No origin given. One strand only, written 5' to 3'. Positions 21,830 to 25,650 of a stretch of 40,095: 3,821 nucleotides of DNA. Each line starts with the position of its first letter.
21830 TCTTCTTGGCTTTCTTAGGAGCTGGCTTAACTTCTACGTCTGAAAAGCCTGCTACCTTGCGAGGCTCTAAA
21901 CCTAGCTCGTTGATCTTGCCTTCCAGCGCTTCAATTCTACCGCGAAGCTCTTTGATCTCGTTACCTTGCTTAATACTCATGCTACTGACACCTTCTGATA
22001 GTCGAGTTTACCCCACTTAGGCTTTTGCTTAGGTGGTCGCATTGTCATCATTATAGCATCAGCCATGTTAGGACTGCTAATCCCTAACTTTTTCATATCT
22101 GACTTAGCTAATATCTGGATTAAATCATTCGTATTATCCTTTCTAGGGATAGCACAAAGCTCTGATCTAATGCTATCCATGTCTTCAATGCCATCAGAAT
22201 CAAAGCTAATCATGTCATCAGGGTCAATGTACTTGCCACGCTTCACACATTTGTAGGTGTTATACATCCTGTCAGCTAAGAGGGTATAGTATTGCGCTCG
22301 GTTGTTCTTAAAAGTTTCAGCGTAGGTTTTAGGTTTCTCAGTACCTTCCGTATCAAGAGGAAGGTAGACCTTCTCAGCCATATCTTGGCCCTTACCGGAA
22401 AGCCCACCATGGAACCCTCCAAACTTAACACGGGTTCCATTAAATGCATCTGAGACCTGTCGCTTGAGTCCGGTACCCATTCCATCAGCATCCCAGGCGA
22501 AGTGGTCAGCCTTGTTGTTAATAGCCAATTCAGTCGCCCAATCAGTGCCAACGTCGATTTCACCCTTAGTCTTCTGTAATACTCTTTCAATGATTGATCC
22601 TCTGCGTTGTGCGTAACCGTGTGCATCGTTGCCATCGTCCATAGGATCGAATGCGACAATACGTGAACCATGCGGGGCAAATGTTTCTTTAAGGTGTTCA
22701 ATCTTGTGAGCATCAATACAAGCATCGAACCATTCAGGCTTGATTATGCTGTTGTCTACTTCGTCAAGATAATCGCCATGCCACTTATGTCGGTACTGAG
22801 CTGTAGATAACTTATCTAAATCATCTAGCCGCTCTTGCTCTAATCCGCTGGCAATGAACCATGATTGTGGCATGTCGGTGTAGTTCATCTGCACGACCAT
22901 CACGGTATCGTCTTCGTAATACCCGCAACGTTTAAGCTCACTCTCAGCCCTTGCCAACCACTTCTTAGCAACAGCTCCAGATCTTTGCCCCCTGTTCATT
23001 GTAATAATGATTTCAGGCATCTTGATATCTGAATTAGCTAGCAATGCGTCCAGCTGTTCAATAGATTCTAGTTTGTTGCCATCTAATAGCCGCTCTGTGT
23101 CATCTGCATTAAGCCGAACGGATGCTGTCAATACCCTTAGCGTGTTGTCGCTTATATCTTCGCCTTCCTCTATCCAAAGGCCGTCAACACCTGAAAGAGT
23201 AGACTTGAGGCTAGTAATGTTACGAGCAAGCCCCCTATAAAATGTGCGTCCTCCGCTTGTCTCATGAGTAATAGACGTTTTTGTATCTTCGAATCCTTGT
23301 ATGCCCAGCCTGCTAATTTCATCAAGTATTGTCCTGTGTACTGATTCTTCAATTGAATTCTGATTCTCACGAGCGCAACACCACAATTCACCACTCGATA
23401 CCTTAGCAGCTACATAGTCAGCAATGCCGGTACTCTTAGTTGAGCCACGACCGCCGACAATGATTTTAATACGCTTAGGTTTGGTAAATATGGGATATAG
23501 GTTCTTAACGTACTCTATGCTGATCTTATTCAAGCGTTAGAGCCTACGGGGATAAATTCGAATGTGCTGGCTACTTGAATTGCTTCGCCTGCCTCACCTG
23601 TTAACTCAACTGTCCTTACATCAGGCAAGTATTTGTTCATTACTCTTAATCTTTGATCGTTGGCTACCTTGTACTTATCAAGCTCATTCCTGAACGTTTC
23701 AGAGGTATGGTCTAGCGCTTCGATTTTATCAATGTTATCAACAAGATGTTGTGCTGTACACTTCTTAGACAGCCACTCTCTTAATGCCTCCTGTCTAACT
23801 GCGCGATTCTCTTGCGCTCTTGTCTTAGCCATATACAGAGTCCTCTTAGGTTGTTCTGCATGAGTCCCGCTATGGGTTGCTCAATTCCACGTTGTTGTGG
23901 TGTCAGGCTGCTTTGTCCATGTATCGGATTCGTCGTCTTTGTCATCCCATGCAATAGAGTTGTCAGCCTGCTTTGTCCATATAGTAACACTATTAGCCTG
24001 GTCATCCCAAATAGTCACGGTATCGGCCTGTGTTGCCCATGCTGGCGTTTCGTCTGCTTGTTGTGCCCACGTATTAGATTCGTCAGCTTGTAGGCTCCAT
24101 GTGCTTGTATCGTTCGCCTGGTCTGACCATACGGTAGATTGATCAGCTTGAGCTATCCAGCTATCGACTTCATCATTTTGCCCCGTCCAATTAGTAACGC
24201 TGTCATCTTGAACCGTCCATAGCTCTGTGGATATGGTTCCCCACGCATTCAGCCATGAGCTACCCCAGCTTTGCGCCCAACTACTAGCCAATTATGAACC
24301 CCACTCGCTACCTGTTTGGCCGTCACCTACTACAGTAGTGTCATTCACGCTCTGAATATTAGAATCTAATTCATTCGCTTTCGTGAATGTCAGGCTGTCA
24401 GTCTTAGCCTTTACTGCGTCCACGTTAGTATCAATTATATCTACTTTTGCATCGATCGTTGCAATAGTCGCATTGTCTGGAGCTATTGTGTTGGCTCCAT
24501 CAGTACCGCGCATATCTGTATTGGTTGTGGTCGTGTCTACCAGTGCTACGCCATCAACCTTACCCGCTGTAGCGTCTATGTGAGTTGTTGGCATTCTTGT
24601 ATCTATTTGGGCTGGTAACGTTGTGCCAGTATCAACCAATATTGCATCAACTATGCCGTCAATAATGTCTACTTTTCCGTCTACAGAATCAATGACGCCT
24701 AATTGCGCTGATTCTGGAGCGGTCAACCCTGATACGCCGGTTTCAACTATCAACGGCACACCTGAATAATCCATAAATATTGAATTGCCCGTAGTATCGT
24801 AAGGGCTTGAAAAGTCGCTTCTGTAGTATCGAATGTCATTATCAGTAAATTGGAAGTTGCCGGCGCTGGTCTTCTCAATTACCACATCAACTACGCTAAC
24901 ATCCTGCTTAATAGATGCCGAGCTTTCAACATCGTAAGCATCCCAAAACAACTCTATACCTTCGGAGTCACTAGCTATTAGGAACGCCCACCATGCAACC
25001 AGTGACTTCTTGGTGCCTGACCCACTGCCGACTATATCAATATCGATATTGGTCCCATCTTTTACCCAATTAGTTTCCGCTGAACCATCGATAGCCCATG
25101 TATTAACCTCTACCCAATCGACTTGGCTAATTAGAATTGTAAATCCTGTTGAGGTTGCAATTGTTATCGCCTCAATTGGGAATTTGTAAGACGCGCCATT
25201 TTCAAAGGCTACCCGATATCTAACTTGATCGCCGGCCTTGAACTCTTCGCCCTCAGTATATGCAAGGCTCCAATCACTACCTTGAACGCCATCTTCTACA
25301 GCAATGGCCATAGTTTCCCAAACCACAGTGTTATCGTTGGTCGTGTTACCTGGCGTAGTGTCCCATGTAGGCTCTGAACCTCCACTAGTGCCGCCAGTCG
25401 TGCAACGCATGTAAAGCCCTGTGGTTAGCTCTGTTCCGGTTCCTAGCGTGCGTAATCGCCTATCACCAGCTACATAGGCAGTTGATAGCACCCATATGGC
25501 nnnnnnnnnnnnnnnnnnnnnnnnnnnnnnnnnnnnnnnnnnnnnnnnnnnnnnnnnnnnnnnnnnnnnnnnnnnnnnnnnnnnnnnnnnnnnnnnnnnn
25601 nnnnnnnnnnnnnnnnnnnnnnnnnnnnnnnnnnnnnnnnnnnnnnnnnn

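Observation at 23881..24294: Met-free ORF in frame behind the single TAA stop of the 1479-aa fibre: read-through extension, reinitiation, or recent nonsense mutation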

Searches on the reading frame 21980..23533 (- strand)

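Call 9: search_protein_families(library=pfam, proteins=[window:21980-23533:-], max_evalue=0.01)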
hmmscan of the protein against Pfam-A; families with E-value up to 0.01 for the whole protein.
window:21980-23533:- (518 aa): 2 families
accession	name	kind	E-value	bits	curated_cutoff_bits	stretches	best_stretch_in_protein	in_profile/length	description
PF04466.19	Terminase_3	-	1.4e-20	74.1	23.2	1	20-253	2-200/201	Phage terminase large subunit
PF17288.8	Terminase_3C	-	7.9e-05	23.5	26.7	1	399-498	71-153/155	Terminase RNAseH like domain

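Call 10: search_protein_families(library=phrogs, proteins=[window:21980-23533:-], max_evalue=0.01)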
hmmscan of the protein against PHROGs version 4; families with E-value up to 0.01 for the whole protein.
window:21980-23533:- (518 aa): 3 families
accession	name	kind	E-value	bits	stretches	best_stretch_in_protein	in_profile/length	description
phrog_2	-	head and packaging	8.1e-27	95.3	1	14-504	268-595/807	terminase large subunit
phrog_3717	-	head and packaging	1.4e-25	91.3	1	2-142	5-150/277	terminase large subunit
phrog_8711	-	head and packaging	0.0014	19.7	1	14-79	19-86/89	terminase large subunit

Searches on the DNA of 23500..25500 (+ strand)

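Call 5: search_dna_similar(query=window:23500-25500:+, collection=phages, mode=distant)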
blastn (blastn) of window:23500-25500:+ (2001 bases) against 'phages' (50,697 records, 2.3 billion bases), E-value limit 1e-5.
No match.

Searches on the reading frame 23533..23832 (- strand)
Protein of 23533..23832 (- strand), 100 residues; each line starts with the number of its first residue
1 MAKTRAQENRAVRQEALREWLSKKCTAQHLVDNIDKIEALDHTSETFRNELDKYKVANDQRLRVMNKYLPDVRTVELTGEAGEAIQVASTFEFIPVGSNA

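Call 9: search_protein_families(library=pfam, proteins=[window:23533-23832:-], max_evalue=0.01)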
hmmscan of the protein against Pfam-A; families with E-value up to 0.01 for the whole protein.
window:23533-23832:- (100 aa): 0 families

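Call 10: search_protein_families(library=phrogs, proteins=[window:23533-23832:-], max_evalue=0.01)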
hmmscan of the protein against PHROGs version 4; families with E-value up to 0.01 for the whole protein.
window:23533-23832:- (100 aa): 1 family
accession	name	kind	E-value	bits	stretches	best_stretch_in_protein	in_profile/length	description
phrog_25952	-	unknown function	0.0055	17.8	1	47-81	45-80/109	-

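Call 14: find_related_loci(query=window:23533-23832:-, collection=viral_contigs, flank=8000)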
Query window:23533-23832:- (100 aa) in viral_contigs; peptide patterns used: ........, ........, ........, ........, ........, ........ (x = any residue, [..] = any of these).
17 stretches matched a pattern; 9 encode a relative of the query (tblastn E <= 1e-3); 9 distinct loci.
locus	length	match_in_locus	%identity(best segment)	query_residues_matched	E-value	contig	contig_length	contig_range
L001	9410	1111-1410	67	1-99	6e-44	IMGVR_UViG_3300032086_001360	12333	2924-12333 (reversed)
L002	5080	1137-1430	68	1-96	9e-44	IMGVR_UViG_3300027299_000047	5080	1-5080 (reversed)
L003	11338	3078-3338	66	1-87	1e-38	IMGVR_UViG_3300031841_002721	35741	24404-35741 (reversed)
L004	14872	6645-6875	68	1-77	1e-32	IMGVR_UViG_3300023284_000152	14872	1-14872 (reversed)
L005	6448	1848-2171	52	1-95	2e-32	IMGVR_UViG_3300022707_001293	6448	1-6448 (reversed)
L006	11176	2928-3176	45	1-85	7e-20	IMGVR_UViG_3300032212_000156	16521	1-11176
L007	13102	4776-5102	40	1-85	5e-19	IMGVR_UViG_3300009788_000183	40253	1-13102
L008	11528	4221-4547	40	1-85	5e-19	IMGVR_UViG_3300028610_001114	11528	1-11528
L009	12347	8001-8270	41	1-92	6e-19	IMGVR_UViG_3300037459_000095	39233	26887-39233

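Call 72: search_protein_families(library=ncbifam, proteins=[window:23533-23832:-], max_evalue=0.1)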
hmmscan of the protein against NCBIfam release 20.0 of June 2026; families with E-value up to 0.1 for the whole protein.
window:23533-23832:- (100 aa): 0 families

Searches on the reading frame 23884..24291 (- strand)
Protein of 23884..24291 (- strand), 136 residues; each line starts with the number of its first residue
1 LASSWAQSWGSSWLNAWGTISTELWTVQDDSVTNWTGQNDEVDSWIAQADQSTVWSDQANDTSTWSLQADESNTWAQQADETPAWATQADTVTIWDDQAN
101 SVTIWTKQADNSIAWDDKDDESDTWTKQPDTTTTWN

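Call 9: search_protein_families(library=pfam, proteins=[window:23884-24291:-], max_evalue=0.01)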
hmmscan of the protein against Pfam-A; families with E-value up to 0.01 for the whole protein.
window:23884-24291:- (136 aa): 0 families

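Call 10: search_protein_families(library=phrogs, proteins=[window:23884-24291:-], max_evalue=0.01)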
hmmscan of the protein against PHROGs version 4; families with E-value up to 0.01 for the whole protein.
window:23884-24291:- (136 aa): 0 families

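Call 12: find_homologous_proteins(query=window:23884-24291:-, max_evalue=0.01)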
Query window:23884-24291:-: 2 candidates shared short words with the query, none scored E <= 0.01.

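Call 13: find_related_loci(query=window:23884-24291:-, collection=viral_contigs, flank=6000)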
Query window:23884-24291:- (136 aa) in viral_contigs; peptide patterns used: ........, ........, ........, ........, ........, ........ (x = any residue, [..] = any of these).
1 stretches matched a pattern, but none encodes a relative of the query by tblastn (E <= 1e-3).

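Call 28: search_protein_representatives(protein=window:23884-24291:-)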
Query: 136 residues. Proteins with E-value up to 0.001 (for the whole library): 15; up to 1e-10: 1; up to 1e-30: 0. The best 15 are listed.
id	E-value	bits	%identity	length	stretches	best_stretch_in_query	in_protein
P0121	4.0e-29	117.8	27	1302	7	27-133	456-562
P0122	8.4e-10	55.2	24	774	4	25-135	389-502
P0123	3.0e-07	46.9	34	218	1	25-120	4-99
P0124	3.3e-07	46.8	23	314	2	30-135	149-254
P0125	3.7e-07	46.6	40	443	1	31-135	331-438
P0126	9.9e-07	45.2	34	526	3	35-110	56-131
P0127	1.1e-06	45.0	28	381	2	24-115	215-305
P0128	1.1e-06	45.0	24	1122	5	44-135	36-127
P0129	1.4e-05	41.5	23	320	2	24-117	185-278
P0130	2.5e-05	40.6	32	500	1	24-135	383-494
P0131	1.2e-04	38.5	26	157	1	22-112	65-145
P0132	2.3e-04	37.5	43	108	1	33-86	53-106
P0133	2.4e-04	37.5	46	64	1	1-57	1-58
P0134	5.1e-04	36.4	26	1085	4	20-76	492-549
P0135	8.4e-04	35.7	35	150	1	33-121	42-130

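Call 31: find_encoding_contigs(protein=P0133, flank=4000, max_places=4)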
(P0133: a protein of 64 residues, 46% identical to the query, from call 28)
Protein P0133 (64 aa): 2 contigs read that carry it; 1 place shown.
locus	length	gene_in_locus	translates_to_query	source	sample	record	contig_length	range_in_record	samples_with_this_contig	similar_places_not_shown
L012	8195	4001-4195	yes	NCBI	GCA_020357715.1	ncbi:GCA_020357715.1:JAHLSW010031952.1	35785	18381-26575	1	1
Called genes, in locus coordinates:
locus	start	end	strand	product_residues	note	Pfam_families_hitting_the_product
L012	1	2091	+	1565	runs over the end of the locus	PF16190:E1_FCCH (faint)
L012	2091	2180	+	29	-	-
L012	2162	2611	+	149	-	PF03592:Terminase_2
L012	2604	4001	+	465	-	PF04466:Terminase_3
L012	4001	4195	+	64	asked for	-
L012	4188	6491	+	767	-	-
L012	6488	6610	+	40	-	-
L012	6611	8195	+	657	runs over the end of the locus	PF23899:SU10_portal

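Call 33: find_homologous_proteins(query=A1, max_evalue=0.01)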
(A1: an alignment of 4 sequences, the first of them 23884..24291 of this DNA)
Query A1 (4 sequences) (136 aa, profile of the alignment): 2 proteins with E <= 0.01 among 125 candidates.
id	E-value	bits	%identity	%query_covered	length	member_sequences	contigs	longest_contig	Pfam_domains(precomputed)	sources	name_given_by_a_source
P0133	1.5e-24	105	37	57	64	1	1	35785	-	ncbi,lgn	-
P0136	2.5e-3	36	64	16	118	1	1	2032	-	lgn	-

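Call 35: find_encoding_contigs(protein=P0136, flank=3000, max_places=3)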
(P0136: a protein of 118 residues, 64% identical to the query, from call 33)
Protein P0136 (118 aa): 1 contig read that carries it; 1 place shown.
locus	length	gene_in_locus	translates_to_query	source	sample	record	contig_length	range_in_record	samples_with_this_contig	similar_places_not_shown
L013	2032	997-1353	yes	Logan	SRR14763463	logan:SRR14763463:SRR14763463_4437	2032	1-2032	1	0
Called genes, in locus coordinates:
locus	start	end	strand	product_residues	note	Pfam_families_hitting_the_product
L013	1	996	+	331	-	?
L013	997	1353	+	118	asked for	-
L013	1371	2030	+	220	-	?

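Call 46: search_dna_similar(query=window:23884-24291:-, collection=phages, mode=protein, max_evalue=0.1, max_rows=20)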
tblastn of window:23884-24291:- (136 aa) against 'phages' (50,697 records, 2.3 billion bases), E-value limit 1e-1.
No match.

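Call 48: predict_structure(alignment_id=A2)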
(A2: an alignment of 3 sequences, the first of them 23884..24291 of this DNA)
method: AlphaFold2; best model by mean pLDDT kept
length: 136 residues; sequences in the alignment: 3
mean_pLDDT: 42.6   pTM: 0.28
mean pLDDT of the five models: 42.6, 35.4, 34.2, 32.7, 32.2
residues with pLDDT >= 90: 0; 70-90: 1; 50-70: 33; < 50: 102
segments of 3 or more residues with pLDDT < 50: 5-88, 111-118, 131-136
pLDDT, mean of each block of 10 residues (from residue 1): 45 36 32 37 35 34 34 31 43 64 62 46 56 42
secondary structure, 60 per line:
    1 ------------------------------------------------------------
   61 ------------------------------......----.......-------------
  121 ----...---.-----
elements in order: E91-96 E101-107 E125-127

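Call 53: search_protein_families(library=pfam, proteins=[window:23884-24291:-, P0136, P0133, P0125, L012:4188-6488:+], max_evalue=1)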
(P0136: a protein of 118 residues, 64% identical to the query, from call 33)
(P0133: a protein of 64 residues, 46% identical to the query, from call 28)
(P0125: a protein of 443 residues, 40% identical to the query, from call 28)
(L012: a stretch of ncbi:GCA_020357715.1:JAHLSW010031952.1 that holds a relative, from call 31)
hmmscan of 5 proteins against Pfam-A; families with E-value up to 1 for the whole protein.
window:23884-24291:- (136 aa): 1 family
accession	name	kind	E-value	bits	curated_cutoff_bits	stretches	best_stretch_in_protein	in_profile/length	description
PF12815.12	CTD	-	0.51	11.3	25.4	0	55-125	7-68/72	Spt5 C-terminal nonapeptide repeat binding Spt4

P0136 (118 aa): 0 families

P0133 (64 aa): 1 family
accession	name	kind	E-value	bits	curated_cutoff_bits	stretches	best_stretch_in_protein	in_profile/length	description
PF24408.1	wHTH-Calcineurin_assc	-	0.24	11.7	27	1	25-54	18-48/56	wHTH-Calcineurin_assc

P0125 (443 aa): 2 families
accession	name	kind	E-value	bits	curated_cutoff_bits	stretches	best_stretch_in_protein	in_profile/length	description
PF21786.3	Bflower_3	-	0.0035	17.7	34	0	335-382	63-110/125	6-fold beta flower protein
PF02980.22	FokI_dom_2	-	0.026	15.1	25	0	369-414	34-79/136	FokI, recognition domain, subdomain 2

L012:4188-6488:+ (767 aa): 3 families
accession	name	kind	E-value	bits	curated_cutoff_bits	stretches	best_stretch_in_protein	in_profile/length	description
PF13088.12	BNR_2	-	0.026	14.3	31.4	1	79-146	79-148/277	BNR repeat-like domain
PF21471.3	Reelin_subrepeat-B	-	0.1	12.8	27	1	84-116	63-95/127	Reelin subrepeat B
PF02012.26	BNR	-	0.14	12.7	27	1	85-94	2-11/12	BNR/Asp-box repeat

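Call 54: search_protein_families(library=phrogs, proteins=[window:23884-24291:-, P0136, P0133, P0125, L012:4188-6488:+], max_evalue=1)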
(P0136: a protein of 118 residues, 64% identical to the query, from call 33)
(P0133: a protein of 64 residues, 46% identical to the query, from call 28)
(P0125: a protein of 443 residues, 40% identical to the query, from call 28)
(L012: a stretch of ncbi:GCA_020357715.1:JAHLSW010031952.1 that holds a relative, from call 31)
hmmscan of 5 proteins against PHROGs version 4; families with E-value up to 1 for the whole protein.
window:23884-24291:- (136 aa): 0 families

P0136 (118 aa): 0 families

P0133 (64 aa): 0 families

P0125 (443 aa): 2 families
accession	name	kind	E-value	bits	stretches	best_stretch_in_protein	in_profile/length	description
phrog_13271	-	unknown function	0.035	15.1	0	326-356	38-68/82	-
phrog_26297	-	unknown function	0.1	14.1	0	327-377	25-76/93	-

L012:4188-6488:+ (767 aa): 0 families

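Call 55: search_solved_structures(query=window:23884-24291:-, max_evalue=10)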
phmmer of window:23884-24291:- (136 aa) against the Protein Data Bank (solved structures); distinct sequences matched with E-value up to 10: 1.
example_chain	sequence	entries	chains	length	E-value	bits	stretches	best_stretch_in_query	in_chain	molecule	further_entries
8hyj_W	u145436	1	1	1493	0.006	19.9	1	37-128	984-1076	Protein RNA-directed DNA methylation 3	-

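Call 72: search_protein_families(library=ncbifam, proteins=[window:23884-24291:-], max_evalue=0.1)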
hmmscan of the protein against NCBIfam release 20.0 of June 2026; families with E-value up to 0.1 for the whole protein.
window:23884-24291:- (136 aa): 0 families

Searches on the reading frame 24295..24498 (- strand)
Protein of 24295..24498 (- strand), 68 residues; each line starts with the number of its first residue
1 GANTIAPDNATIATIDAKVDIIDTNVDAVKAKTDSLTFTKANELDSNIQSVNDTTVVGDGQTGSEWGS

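Call 45: search_dna_similar(query=window:24295-24498:-, collection=phages, mode=protein, max_evalue=0.001, max_rows=30)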
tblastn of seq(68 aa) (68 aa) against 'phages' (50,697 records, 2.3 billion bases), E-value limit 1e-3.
No match.

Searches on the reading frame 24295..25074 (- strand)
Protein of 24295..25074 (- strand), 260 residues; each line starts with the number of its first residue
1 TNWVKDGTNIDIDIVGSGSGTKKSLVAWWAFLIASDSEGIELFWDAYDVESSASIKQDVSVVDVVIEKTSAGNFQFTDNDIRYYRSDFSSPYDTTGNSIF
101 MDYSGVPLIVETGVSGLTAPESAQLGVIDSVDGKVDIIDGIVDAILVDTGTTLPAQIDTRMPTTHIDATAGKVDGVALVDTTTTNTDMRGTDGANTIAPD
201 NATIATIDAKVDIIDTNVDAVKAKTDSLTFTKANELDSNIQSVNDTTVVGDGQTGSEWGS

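Call 85: predict_structure(alignment_id=A4)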
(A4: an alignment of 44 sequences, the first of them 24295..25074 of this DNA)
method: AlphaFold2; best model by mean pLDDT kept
length: 260 residues; sequences in the alignment: 44
mean_pLDDT: 57.2   pTM: 0.23
mean pLDDT of the five models: 57.2, 56.3, 54.8, 54.7, 51.5
residues with pLDDT >= 90: 15; 70-90: 33; 50-70: 113; < 50: 99
segments of 3 or more residues with pLDDT < 50: 1-25, 40-68, 80-82, 84-86, 91-94, 96-108, 158-165, 170-172
pLDDT, mean of each block of 10 residues (from residue 1): 38 42 49 51 43 42 47 52 50 48 44 69 71 58 59 50 49 55 54 61 90 93 78 55 70 67
secondary structure, 60 per line:
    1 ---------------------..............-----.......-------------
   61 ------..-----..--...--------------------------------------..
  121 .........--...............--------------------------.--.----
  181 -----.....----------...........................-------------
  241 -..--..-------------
elements in order: H22-35 H41-47 H119-129 H132-146 H186-190 H201-227
